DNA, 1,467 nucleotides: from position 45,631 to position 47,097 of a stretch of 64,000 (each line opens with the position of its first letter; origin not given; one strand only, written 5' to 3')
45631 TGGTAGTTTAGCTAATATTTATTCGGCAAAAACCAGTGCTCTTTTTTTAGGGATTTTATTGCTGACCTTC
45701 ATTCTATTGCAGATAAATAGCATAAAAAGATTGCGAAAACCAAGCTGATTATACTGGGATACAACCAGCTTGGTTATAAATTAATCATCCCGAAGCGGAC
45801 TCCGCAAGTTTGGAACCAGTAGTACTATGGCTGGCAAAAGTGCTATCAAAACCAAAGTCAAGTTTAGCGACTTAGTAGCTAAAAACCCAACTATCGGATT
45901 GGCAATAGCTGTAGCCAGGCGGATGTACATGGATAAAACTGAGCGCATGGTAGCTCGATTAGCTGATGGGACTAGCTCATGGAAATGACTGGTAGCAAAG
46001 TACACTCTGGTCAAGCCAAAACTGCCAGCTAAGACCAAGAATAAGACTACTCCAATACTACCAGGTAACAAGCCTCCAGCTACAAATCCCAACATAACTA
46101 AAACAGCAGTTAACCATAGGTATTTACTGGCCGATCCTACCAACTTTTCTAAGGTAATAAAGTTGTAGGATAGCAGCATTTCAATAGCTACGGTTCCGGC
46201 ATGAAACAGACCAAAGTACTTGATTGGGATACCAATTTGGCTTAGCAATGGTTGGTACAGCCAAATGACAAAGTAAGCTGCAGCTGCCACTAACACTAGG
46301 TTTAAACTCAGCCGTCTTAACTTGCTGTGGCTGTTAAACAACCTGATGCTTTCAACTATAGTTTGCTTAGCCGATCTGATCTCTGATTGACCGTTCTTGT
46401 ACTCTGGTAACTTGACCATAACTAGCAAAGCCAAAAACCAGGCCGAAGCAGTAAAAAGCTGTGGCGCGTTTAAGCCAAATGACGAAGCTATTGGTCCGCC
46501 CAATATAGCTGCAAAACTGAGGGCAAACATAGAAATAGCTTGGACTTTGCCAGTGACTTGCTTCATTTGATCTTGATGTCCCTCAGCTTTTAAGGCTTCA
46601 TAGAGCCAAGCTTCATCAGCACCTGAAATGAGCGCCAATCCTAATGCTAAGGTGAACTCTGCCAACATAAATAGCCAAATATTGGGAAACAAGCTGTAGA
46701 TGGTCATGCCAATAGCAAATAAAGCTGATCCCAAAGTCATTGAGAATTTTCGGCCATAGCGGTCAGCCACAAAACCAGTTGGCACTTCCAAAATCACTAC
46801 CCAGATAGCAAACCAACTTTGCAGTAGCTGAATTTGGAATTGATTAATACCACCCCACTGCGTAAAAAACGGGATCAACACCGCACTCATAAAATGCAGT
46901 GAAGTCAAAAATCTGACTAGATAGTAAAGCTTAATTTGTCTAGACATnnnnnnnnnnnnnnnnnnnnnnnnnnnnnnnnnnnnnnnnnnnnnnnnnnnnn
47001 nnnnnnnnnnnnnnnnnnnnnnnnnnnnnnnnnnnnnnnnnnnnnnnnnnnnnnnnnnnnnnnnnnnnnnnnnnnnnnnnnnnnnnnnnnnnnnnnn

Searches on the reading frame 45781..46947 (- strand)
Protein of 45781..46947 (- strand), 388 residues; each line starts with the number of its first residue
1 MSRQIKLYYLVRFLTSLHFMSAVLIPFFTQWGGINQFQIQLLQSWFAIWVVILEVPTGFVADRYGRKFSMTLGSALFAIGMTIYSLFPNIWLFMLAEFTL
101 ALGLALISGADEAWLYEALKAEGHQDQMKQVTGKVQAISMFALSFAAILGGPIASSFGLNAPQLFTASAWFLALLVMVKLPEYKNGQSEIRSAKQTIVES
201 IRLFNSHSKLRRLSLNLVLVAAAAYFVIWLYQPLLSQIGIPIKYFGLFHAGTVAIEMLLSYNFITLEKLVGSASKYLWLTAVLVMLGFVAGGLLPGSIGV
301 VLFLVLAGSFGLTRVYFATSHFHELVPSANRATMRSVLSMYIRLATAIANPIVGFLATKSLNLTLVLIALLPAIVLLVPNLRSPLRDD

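Call 13: search_protein_families(library=pfam, proteins=[window:45781-46947:-], max_evalue=0.01)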
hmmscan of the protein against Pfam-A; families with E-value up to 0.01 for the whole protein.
window:45781-46947:- (388 aa): 1 family
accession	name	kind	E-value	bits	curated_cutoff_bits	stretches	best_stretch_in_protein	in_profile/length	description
PF07690.21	MFS_1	-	3.8e-16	59.4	33.4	1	19-349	13-346/347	Major Facilitator Superfamily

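Call 14: find_homologous_proteins(query=window:45781-46947:-, max_evalue=1e-20)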
Query window:45781-46947:- (388 aa): 107 proteins with E <= 1e-20 among 8000 candidates.
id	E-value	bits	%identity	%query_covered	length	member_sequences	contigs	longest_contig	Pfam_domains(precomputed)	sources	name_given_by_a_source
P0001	1.2e-242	823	100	100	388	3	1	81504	PF07690.22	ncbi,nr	ncbi:MFS transporter [Candidatus Beckwithbacteria bacterium]|nr:MFS transporter [Candidatus Beckwith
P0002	1.1e-108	382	48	100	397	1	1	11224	PF07690.22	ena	-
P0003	1.8e-99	352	48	96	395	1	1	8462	PF07690.22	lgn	-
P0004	7.4e-98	346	46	92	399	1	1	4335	PF05977.20,PF07690.22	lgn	-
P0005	1.9e-97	345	45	100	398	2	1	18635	PF05977.20,PF07690.22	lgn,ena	-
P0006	4.9e-97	344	45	98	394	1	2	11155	PF05977.20,PF07690.22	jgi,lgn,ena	-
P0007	5.8e-97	343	46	100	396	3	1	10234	PF07690.22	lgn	-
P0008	2.2e-96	341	45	98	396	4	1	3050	PF07690.22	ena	-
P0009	2.4e-96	341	45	99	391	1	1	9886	PF00083.31,PF07690.22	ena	-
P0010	7.3e-96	340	44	95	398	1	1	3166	PF05977.20,PF07690.22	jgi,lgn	jgi:MFS family permease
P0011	1.7e-95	339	46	88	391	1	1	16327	PF07690.22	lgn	-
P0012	2.3e-95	338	44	92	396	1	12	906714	PF05977.20,PF07690.22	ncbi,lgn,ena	-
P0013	1.5e-94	335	43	100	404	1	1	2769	PF05977.20,PF03092.23,PF07690.22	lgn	-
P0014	5.0e-94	334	45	97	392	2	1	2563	PF05977.20,PF07690.22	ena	-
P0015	7.1e-94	333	44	98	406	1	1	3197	PF05977.20,PF07690.22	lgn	-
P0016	9.3e-94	333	45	98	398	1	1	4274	PF05977.20,PF07690.22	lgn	-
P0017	1.3e-93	332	44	99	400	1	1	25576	PF07690.22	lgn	-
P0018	1.4e-93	332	45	97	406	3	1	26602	PF07690.22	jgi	-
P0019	2.0e-93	332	46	98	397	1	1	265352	PF07690.22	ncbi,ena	-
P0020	4.3e-93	331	42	100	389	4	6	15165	PF07690.22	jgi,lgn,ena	jgi:MFS family permease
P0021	7.4e-93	330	44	98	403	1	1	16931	PF07690.22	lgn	-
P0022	1.7e-92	329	45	94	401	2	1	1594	PF05977.20,PF07690.22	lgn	-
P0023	2.6e-92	328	45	98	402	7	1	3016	PF05977.20,PF07690.22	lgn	-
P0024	7.9e-92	327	45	94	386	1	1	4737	PF07690.22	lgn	-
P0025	1.5e-91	326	43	88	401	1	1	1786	PF05977.20,PF07690.22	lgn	-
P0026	8.8e-91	323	45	94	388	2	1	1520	PF05977.20,PF07690.22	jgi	-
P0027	3.1e-90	321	45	91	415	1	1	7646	PF05977.20,PF07690.22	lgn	-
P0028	3.7e-90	321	44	91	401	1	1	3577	PF07690.22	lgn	-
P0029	4.2e-90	321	44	100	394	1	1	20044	PF05977.20,PF07690.22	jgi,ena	jgi:MFS family permease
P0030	5.9e-90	320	43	98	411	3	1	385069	PF07690.22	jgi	-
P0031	1.5e-89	319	45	94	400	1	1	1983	PF07690.22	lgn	-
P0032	3.2e-89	318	44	100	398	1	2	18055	PF07690.22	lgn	-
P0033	1.2e-88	316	43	98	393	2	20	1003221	PF07690.22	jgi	jgi:MFS family permease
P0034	1.9e-88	315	40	100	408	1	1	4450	PF05977.20,PF07690.22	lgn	-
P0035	4.4e-88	314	42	99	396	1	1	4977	PF07690.22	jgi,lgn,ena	-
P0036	7.8e-88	313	42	90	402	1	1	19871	PF07690.22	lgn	-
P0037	1.8e-87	312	45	96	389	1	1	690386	PF07690.22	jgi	jgi:MFS family permease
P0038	2.5e-87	312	43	89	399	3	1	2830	PF07690.22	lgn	-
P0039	2.5e-87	312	45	94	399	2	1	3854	PF07690.22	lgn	-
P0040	4.3e-87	311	40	99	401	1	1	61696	PF07690.22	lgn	-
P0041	7.0e-87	310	43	98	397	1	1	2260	PF05977.20,PF07690.22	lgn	-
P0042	8.0e-87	310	43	98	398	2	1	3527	PF07690.22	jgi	-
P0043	8.3e-87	310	43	98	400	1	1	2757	PF05977.20,PF07690.22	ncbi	-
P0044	9.1e-87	310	42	93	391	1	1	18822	PF05977.20,PF07690.22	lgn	-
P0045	1.2e-86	309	43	100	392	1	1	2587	PF07690.22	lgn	-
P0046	1.8e-86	309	44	91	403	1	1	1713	PF05977.20,PF07690.22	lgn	-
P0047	3.3e-86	308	42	94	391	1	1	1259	PF07690.22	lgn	-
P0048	3.6e-86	308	45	94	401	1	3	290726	PF07690.22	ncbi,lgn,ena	ncbi:MAG: MFS transporter [Patescibacteria group bacterium]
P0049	4.4e-86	308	43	93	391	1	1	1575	PF05977.20,PF07690.22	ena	-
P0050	6.0e-86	307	44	94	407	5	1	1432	PF07690.22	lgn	-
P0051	1.3e-85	306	43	95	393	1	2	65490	PF05977.20,PF07690.22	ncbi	-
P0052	2.0e-85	305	42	98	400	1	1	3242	PF05977.20,PF07690.22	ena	-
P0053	2.3e-85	305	42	100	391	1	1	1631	PF07690.22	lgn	-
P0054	5.8e-85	304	43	97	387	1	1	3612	PF07690.22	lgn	-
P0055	8.1e-85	303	42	94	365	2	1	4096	PF05977.20,PF07690.22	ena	-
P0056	1.6e-84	302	42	92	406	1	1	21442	PF07690.22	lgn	-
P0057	1.9e-84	302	42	100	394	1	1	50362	PF07690.22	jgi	jgi:MFS family permease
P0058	2.0e-84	302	43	100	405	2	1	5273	PF07690.22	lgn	-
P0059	2.0e-84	302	41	100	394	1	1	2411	PF05977.20,PF07690.22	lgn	-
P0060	2.0e-84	302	40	98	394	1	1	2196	PF05977.20,PF03092.23,PF07690.22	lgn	-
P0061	6.4e-84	300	40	98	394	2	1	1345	PF05977.20,PF03092.23,PF07690.22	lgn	-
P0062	1.3e-83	300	42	92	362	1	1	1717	PF07690.22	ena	-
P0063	1.4e-83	299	45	92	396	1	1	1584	PF05977.20,PF07690.22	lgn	-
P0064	1.5e-83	299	42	100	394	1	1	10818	PF05977.20,PF07690.22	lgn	-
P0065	2.0e-83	299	44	94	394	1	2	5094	PF05977.20,PF07690.22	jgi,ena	-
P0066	8.5e-83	297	39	97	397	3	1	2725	PF05977.20,PF07690.22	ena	-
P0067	1.3e-82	296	42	94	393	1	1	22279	PF07690.22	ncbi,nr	ncbi:MAG TPA: MFS transporter [Xanthomonadales bacterium]|nr:MFS transporter [Xanthomonadales bacter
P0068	1.7e-82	296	41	98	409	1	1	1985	PF05977.20,PF07690.22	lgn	-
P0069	4.7e-82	294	42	91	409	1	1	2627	PF05977.20,PF07690.22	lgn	-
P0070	8.1e-82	294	40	100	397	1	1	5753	PF05977.20,PF07690.22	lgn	-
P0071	1.3e-81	293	41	100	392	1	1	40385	PF05977.20,PF07690.22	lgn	-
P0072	1.7e-81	293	40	99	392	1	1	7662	PF07690.22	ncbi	-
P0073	2.4e-81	292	39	100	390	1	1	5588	PF05977.20,PF07690.22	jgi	jgi:MFS family permease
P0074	3.5e-81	291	40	98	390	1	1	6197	PF07690.22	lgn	-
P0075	5.2e-81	291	40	93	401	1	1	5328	PF05977.20,PF07690.22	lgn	-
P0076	2.3e-80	289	43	94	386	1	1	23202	PF07690.22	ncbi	-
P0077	1.3e-79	286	42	98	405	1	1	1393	PF07690.22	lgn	-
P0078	7.8e-79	284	41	95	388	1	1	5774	PF07690.22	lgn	-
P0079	1.7e-77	279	43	95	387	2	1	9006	PF05977.20,PF07690.22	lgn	-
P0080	1.8e-77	279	39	94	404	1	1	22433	PF07690.22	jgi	-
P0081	5.8e-77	278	41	92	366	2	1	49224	PF07690.22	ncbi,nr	ncbi:MFS transporter [Candidatus Roizmanbacteria bacterium]|nr:MFS transporter [Candidatus Roizmanba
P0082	4.5e-76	275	41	91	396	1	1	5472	PF05977.20,PF07690.22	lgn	-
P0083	1.6e-75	273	38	97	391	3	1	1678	PF07690.22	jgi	-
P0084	2.1e-75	272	45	86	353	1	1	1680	PF07690.22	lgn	-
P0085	3.2e-73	265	38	95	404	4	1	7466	PF07690.22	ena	-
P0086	4.0e-72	262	36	100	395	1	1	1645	PF07690.22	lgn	-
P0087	3.2e-71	259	40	93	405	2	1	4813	PF05977.20,PF07690.22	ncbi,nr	ncbi:MAG: MFS transporter [Candidatus Lokiarchaeota archaeon]|nr:MFS transporter [Candidatus Lokiarc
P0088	4.8e-70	255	39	93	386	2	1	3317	PF07690.22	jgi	jgi:MFS family permease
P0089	7.6e-69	251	38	88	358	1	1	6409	PF05977.20,PF07690.22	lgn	-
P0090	8.2e-69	251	43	82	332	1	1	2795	PF05977.20,PF00083.31,PF07690.22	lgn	-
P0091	2.9e-68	249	37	96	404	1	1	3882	PF12832.14,PF07690.22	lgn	-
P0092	2.4e-67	246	40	91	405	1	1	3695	PF05977.20,PF07690.22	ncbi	-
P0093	8.7e-67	244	37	92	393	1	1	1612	PF05977.20,PF07690.22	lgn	-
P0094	1.2e-66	244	39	93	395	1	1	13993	PF07690.22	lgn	-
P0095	7.7e-62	228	42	70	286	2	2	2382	PF07690.22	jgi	-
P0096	1.7e-61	227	39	85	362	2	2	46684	PF07690.22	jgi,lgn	-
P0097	1.0e-59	221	43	73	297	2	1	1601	PF05977.20,PF07690.22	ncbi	-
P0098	5.6e-58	215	36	96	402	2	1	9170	PF07690.22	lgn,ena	-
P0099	1.3e-54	204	34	99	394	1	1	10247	PF07690.22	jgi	-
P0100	3.1e-54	203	32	100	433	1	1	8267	PF00083.31,PF07690.22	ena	-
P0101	1.8e-53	200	34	89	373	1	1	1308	PF07690.22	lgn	-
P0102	3.6e-52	196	31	94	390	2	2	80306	PF07690.22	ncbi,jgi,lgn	-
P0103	1.5e-51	194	32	94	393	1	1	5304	PF07690.22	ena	-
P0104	7.6e-51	192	31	94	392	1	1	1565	PF07690.22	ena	-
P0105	2.7e-40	157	32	98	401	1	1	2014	PF07690.22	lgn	-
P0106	4.1e-35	140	31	88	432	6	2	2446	PF07690.22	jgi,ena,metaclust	metaclust:\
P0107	1.1e-22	99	27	89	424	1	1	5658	PF07690.22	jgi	jgi:MFS family permease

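Call 18: find_related_loci(query=A1, collection=genome_contigs, flank=2500)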
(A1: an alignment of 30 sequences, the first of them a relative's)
Query A1 (388 aa) in genome_contigs; peptide patterns used: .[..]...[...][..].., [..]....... (x = any residue, [..] = any of these).
600 stretches matched a pattern (row limit reached: there are more); 577 encode a relative of the query (tblastn E <= 1e-3); the best 80 are kept; 80 distinct loci.
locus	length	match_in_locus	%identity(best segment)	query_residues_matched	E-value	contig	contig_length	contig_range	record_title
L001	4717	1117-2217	44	8-372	2e-101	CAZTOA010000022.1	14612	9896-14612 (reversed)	MAG TPA_asm: uncultured Gammaproteobacteria bacterium isolate SRP292972_co2_75 genome assembly, contig: NODE_3888_length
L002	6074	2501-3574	44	4-359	9e-93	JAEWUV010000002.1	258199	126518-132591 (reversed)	MAG: Candidatus Parcubacteria bacterium isolate OH_SDB_33 k127_1015672, whole genome shotgun sequence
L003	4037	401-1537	40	8-384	4e-78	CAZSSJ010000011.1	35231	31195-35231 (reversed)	MAG TPA_asm: uncultured Gammaproteobacteria bacterium isolate SRP050083_co1_3 genome assembly, contig: NODE_398_length_3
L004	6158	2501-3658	37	4-388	4e-76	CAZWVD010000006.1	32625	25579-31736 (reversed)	MAG TPA_asm: uncultured Gammaproteobacteria bacterium isolate SRP170004_co1_469 genome assembly, contig: NODE_1887_lengt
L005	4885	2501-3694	37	2-388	3e-76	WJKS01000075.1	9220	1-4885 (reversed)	MAG: Candidatus Aenigmatarchaeota archaeon isolate Bin_042 k141_3147705, whole genome shotgun sequence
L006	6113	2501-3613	39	9-378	2e-72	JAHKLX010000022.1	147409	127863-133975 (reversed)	MAG: Candidatus Micrarchaeota archaeon isolate MAG 296 R1_Bin_00314_17_000000000018, whole genome shotgun sequence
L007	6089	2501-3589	36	9-370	1e-66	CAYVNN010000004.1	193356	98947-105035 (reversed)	MAG TPA_asm: uncultured Methanosarcinales archaeon isolate SRP077602_co2_11 genome assembly, contig: NODE_46_length_1933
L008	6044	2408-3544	35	6-384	6e-62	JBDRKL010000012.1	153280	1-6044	MAG: archaeon isolate MEGAHIT-group-1.702 k141_6940595, whole genome shotgun sequence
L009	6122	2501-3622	44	1-372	1e-98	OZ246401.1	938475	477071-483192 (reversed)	MAG: uncultured Gammaproteobacteria bacterium isolate SRP278252_co2_763 genome assembly, chromosome: 1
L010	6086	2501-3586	33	4-364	2e-56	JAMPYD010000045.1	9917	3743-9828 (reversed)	MAG: Elusimicrobiota bacterium isolate R2F_R2FSRR_metabat.61 R2F_C3955, whole genome shotgun sequence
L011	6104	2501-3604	32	4-369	9e-56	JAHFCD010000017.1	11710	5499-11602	MAG: Elusimicrobia bacterium isolate nzgw213 NODE_5677_length_11711_cov_2.816480, whole genome shotgun sequence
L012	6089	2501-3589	34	3-364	9e-55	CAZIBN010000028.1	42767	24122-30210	MAG TPA_asm: uncultured Elusimicrobia sp. isolate binchicken_co186_163 genome assembly, contig: NODE_858_length_42767_co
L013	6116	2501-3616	31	4-371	3e-53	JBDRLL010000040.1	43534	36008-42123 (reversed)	MAG: Candidatus Altiarchaeota archaeon isolate MEGAHIT-group-1.775 k141_7820648, whole genome shotgun sequence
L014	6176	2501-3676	34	1-387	2e-59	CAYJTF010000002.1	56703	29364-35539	MAG TPA_asm: uncultured archaeon isolate ERP125453_co1_357 genome assembly, contig: NODE_371_length_56703_cov_6.553947,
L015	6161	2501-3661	33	2-380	7e-46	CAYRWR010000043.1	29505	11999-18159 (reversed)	MAG TPA_asm: uncultured Brevinematales bacterium isolate SRP304446_co1_123 genome assembly, contig: NODE_1063_length_295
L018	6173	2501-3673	32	2-370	8e-45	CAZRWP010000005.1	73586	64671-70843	MAG TPA_asm: uncultured Pseudomonadales bacterium isolate SRP144015_co1_84 genome assembly, contig: NODE_184_length_7358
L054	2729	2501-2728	59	1-76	4e-23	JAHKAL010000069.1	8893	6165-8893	MAG: Patescibacteria group bacterium isolate Undefined_mixed_planktonic.mb.4 Undefined_mixed_pla.mb.4_k141_1243184, whol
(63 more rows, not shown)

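Call 19: find_encoding_contigs(protein=P0001, flank=3000, max_places=3)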
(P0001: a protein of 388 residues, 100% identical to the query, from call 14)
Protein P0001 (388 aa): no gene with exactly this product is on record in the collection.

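Call 27: search_protein_families(library=ncbifam, proteins=[window:45781-46947:-], max_evalue=0.001)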
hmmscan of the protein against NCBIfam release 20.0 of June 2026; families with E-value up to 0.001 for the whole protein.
window:45781-46947:- (388 aa): 6 families
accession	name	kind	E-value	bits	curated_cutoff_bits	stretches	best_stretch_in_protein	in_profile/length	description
NF000049.1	tet_MFS_40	exception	2.8e-12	46.5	800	1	3-204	7-205/406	tetracycline efflux MFS transporter Tet(40)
NF000043.1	tet_MFS_P_a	exception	1.2e-10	40.8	750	1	17-225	20-226/420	tetracycline efflux MFS transporter TetA(P)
TIGR00880.1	2_A_01_02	superfamily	1.1e-07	32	131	1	45-180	6-137/141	multidrug resistance protein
NF040872.1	MFS_HP1165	exception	4.8e-07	29.2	700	1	4-348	4-344/385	HP1165 family MFS efflux transporter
NF003024.0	PRK03893.1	subfamily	1.4e-05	24.1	604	1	58-232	77-245/497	sialate:H+ symport family MFS transporter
TIGR00885.1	fucP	equivalog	0.00042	19.6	280.4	1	21-112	22-116/410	L-fucose:H+ symporter permease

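Call 28: find_related_loci(query=A1, collection=metagenome_contigs, flank=1500)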
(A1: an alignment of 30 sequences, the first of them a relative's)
Query A1 (388 aa) in metagenome_contigs; peptide patterns used: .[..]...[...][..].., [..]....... (x = any residue, [..] = any of these).
600 stretches matched a pattern (row limit reached: there are more); 561 encode a relative of the query (tblastn E <= 1e-3); the best 80 are kept; 80 distinct loci.
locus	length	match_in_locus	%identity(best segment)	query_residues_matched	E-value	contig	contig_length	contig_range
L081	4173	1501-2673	41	1-388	4e-96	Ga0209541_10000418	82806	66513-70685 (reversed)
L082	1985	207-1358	42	3-388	9e-101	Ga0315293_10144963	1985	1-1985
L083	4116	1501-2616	42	8-377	7e-94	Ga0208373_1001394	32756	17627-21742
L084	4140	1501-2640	43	8-379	1e-93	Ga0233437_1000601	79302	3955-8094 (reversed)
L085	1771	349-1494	42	5-388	3e-96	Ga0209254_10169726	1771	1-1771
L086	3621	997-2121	42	5-378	5e-86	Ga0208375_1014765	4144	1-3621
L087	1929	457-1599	40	8-386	5e-88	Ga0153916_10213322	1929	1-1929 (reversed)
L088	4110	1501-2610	38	3-369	2e-81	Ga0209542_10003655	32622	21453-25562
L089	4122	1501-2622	42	1-372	1e-80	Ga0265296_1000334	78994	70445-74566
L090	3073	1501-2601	38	9-376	3e-78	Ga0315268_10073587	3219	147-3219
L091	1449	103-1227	37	8-379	2e-80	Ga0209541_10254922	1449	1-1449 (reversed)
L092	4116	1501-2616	38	8-377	5e-75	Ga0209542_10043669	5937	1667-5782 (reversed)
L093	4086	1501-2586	35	9-369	3e-68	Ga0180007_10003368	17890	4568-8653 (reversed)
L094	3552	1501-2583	37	4-364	2e-67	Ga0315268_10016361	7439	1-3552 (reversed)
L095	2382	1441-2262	42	5-276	6e-66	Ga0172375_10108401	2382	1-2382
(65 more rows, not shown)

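Call 33: find_encoding_contigs(protein=P0002, flank=1500, max_places=2)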
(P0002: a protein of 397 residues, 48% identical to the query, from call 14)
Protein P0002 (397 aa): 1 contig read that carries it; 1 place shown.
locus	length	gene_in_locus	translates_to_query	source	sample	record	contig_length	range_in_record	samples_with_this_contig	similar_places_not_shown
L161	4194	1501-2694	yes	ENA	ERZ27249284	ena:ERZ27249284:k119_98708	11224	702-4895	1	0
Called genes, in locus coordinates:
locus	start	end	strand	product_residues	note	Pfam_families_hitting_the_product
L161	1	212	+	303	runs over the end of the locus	?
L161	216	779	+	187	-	PF04203:Sortase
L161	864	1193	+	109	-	-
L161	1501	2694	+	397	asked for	PF07690:MFS_1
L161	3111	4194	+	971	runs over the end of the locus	PF00133:tRNA-synt_1, PF09334:tRNA-synt_1g (weak), PF08264:Anticodon_1, PF19302:DUF5915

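Call 34: find_encoding_contigs(protein=P0003, flank=1500, max_places=2)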
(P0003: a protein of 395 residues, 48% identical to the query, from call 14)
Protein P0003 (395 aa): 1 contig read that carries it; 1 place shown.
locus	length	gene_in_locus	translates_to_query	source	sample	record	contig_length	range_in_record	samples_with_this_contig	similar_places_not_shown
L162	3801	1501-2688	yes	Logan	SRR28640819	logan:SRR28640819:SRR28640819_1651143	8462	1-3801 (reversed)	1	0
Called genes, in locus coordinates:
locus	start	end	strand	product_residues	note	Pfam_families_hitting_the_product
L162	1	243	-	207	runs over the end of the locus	-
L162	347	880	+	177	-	-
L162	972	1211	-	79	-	-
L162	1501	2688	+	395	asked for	PF07690:MFS_1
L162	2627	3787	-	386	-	-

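Call 35: find_encoding_contigs(protein=P0005, flank=1500, max_places=2)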
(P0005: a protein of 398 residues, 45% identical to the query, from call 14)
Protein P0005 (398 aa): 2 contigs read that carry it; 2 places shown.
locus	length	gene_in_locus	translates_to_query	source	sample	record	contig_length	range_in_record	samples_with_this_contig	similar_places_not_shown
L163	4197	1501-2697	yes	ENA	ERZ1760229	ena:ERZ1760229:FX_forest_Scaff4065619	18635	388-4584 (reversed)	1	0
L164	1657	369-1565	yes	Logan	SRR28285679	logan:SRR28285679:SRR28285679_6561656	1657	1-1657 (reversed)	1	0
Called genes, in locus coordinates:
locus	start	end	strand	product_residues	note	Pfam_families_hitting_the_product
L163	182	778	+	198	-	-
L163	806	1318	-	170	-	-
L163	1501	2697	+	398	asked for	PF05977:MFS_3, PF07690:MFS_1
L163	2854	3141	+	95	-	-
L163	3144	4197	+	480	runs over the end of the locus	?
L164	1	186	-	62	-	?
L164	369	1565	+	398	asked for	PF05977:MFS_3, PF07690:MFS_1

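Call 39: find_encoding_contigs(protein=P0007, flank=1200, max_places=2)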
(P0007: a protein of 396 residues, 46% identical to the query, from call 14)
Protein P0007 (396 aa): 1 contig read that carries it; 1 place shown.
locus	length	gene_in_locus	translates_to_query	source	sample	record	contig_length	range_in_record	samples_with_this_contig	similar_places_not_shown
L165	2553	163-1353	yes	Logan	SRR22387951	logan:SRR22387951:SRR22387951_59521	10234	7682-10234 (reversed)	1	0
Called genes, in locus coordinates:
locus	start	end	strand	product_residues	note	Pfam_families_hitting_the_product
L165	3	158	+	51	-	?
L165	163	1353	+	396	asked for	PF07690:MFS_1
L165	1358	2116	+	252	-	PF00535:Glycos_transf_2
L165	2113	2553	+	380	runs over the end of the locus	PF04932:Wzy_C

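Call 40: find_encoding_contigs(protein=P0009, flank=1200, max_places=2)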
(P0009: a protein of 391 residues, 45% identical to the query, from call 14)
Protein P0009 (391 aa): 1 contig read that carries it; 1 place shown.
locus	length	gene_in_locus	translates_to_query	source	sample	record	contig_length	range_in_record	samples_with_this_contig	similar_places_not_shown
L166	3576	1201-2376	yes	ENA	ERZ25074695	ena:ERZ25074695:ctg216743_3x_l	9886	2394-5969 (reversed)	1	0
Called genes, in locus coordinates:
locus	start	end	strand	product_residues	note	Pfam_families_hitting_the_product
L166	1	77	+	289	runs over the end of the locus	PF00800:PDT, PF01842:ACT (weak)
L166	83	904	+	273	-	PF03239:FTR1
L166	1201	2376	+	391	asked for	PF07690:MFS_1, PF00083:Sugar_tr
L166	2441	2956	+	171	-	-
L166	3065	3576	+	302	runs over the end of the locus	PF00293:NUDIX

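Call 41: find_encoding_contigs(protein=P0011, flank=1200, max_places=2)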
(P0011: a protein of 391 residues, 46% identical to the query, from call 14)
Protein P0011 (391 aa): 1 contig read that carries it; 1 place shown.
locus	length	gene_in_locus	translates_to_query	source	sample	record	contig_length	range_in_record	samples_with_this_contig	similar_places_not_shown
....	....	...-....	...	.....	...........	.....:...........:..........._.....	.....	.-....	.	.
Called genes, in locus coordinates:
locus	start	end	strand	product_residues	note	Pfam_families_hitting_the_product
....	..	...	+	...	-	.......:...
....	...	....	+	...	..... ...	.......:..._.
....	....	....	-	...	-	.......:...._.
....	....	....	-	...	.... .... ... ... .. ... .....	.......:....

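Call 42: find_encoding_contigs(protein=P0006, flank=1200, max_places=2)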
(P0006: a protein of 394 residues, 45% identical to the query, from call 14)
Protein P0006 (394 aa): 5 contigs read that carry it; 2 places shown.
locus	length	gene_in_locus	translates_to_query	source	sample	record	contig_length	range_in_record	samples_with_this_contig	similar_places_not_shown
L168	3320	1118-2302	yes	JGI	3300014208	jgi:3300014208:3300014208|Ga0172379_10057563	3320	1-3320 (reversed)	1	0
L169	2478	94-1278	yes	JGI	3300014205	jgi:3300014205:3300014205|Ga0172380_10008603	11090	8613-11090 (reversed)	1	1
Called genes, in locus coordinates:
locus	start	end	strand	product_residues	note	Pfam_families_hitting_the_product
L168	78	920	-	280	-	PF14305:ATPgrasp_TupA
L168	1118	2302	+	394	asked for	PF07690:MFS_1, PF05977:MFS_3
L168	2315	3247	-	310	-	PF01636:APH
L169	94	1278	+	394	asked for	PF07690:MFS_1, PF05977:MFS_3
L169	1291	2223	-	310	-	PF01636:APH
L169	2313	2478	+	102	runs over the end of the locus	-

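Call 63: find_encoding_contigs(protein=P0004, flank=700, max_places=1)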
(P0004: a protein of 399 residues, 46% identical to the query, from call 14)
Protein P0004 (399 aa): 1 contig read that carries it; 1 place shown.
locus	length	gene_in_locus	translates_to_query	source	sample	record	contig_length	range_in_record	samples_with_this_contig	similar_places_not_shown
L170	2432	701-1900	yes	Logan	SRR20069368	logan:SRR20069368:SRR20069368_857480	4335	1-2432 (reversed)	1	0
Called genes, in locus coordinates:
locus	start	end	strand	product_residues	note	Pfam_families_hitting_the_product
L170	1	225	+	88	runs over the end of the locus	-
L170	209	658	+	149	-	PF01850:PIN (weak)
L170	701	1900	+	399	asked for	PF07690:MFS_1, PF05977:MFS_3 (weak)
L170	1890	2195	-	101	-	-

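Call 64: find_encoding_contigs(protein=P0017, flank=700, max_places=1)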
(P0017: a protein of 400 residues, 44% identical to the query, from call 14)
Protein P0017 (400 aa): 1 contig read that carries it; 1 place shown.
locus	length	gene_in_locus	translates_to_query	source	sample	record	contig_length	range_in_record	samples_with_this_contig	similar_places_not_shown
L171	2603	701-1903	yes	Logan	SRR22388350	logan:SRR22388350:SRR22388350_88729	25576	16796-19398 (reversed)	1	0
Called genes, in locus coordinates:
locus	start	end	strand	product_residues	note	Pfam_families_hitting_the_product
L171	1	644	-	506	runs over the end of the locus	-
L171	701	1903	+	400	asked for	PF07690:MFS_1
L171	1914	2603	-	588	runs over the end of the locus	-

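Call 65: find_encoding_contigs(protein=P0018, flank=700, max_places=1)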
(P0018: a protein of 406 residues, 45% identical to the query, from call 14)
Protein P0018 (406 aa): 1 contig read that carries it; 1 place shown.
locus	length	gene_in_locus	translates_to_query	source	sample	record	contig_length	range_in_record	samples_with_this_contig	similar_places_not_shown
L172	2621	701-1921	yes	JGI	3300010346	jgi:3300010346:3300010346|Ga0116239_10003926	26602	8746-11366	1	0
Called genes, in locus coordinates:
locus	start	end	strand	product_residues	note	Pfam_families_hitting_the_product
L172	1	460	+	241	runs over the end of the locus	PF00892:EamA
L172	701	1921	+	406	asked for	PF07690:MFS_1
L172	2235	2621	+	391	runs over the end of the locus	PF00266:Aminotran_5, PF01212:Beta_elim_lyase (weak)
